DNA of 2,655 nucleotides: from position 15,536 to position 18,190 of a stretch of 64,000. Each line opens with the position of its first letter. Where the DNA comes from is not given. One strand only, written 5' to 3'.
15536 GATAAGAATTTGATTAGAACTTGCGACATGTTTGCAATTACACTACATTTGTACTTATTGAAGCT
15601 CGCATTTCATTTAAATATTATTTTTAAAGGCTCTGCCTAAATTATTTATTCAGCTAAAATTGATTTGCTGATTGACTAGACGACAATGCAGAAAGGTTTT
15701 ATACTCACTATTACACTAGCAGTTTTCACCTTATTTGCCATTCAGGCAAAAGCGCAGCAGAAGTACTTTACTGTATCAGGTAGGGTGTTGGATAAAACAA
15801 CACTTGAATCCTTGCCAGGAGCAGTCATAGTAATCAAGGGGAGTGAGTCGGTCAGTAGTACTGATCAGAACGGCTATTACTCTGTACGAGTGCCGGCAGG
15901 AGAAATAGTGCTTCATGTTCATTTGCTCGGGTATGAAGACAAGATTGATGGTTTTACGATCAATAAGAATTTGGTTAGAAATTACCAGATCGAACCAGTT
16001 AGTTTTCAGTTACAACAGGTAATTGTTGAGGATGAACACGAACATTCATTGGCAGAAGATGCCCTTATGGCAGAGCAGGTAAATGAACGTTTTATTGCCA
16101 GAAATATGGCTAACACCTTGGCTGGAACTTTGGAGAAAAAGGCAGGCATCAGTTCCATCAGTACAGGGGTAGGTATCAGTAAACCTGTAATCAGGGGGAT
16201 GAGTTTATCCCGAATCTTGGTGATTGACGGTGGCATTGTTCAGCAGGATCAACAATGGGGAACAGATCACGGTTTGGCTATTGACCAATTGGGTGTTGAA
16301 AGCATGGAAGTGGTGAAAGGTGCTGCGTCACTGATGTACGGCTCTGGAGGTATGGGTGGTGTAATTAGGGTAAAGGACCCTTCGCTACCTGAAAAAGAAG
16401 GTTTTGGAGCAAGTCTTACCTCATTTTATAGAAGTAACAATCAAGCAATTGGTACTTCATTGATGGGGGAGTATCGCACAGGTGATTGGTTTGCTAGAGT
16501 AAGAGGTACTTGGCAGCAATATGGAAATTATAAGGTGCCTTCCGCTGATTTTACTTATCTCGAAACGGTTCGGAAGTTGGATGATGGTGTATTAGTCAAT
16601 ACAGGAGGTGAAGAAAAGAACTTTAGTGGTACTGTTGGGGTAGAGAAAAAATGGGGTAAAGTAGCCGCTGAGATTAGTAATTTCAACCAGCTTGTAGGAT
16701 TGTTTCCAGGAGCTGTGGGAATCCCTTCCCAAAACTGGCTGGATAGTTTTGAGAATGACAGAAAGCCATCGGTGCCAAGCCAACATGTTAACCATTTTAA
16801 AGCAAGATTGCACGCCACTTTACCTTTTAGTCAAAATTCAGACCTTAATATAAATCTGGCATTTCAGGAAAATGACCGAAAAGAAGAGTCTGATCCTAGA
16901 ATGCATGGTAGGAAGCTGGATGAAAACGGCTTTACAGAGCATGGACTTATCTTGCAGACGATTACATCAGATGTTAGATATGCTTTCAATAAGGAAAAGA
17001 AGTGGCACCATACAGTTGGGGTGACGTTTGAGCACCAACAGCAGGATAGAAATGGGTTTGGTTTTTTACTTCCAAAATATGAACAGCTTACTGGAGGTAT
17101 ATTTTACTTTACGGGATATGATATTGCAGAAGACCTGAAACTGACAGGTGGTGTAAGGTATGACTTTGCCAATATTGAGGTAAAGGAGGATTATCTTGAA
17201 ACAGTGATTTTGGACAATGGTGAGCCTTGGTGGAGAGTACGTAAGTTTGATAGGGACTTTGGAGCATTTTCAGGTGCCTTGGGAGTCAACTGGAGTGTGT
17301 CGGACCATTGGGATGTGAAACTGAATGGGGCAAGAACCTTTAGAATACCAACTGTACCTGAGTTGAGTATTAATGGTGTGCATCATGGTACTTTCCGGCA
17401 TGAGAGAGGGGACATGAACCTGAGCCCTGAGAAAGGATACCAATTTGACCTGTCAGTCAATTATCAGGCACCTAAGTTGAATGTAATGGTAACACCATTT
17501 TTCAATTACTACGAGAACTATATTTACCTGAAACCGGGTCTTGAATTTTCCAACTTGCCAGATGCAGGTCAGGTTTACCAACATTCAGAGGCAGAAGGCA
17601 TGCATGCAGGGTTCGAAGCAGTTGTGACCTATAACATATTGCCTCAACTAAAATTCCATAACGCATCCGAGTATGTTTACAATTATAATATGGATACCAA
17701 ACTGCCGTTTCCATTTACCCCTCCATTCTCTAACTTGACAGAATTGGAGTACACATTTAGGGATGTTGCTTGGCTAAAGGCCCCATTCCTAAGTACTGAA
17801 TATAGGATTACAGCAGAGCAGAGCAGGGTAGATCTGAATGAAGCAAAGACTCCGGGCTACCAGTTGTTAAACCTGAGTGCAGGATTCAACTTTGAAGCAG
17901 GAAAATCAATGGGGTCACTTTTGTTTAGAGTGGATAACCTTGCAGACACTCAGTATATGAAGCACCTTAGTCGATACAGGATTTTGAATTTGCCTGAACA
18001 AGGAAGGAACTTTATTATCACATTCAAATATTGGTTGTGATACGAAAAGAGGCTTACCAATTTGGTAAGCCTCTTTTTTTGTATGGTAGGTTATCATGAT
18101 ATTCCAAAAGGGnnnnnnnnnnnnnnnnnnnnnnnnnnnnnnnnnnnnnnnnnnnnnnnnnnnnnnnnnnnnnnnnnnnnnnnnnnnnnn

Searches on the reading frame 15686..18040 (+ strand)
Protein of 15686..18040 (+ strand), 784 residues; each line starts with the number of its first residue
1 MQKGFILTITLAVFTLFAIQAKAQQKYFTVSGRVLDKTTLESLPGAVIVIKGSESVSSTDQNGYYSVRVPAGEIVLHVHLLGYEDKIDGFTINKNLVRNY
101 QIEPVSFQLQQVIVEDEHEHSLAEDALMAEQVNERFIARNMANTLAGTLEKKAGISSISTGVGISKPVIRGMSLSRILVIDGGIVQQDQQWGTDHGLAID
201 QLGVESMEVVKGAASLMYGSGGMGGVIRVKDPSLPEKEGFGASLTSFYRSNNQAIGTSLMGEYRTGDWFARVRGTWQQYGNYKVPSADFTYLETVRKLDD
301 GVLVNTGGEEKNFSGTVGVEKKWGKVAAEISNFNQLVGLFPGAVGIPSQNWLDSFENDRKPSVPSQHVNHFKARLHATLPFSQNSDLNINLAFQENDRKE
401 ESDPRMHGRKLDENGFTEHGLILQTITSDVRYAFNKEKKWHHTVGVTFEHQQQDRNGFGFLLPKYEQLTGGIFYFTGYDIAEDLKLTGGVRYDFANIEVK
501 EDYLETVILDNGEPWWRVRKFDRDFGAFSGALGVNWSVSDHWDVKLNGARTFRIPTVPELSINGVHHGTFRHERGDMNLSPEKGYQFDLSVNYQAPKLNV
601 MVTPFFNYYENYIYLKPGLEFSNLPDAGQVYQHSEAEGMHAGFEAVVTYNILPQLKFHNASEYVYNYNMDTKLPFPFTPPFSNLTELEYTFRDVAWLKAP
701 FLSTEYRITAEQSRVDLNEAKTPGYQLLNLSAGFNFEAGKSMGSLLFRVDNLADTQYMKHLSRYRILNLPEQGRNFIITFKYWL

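Call 42: search_protein_families(library=pfam, proteins=[window:15686-18040:+], max_evalue=0.0001)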
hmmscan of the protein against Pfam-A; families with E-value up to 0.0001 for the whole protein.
window:15686-18040:+ (784 aa): 4 families
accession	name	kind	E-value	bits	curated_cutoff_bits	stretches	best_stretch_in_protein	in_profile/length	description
PF00593.30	TonB_dep_Rec_b-barrel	-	8.6e-36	125.2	27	1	365-752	57-436/436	TonB dependent receptor-like, beta-barrel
PF13715.12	CarbopepD_reg_2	-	1.7e-14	54.1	32.2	1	30-114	1-88/88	CarboxypepD_reg-like domain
PF07715.20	Plug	-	1.1e-12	48.8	23.9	1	131-226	11-107/107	TonB-dependent Receptor Plug Domain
PF13620.12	CarboxypepD_reg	-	6.5e-10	39.7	32.3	1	29-99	1-76/82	Carboxypeptidase regulatory-like domain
